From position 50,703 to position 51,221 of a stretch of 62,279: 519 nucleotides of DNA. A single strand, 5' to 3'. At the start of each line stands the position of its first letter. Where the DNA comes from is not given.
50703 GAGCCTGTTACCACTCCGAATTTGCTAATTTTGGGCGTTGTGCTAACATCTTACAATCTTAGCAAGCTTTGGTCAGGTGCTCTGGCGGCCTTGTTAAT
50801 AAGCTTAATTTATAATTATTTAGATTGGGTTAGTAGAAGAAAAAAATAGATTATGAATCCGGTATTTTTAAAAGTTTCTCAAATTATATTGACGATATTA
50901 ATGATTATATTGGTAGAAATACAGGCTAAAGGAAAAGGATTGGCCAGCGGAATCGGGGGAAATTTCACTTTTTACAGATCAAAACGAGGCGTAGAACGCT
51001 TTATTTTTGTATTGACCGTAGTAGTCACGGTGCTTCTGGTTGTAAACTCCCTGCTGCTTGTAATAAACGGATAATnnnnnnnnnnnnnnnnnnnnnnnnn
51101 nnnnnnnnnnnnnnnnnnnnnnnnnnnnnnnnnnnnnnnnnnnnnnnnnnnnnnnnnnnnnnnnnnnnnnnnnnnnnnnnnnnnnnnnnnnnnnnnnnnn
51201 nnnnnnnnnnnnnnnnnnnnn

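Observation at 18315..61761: Recurrent -10 hexamer placed 6-8 nt before the start codon: operon-first genes look leaderless, and SD sequences are rare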

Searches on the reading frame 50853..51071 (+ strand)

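Call 73: search_protein_families(library=ncbifam, proteins=[window:50853-51071:+], max_evalue=0.001)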
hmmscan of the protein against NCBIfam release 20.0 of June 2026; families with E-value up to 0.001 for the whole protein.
window:50853-51071:+ (73 aa): 1 family
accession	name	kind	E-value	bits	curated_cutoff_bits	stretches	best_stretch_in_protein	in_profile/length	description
TIGR00810.1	secG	equivalog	2e-08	34.2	30.85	1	5-70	3-70/73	preprotein translocase subunit SecG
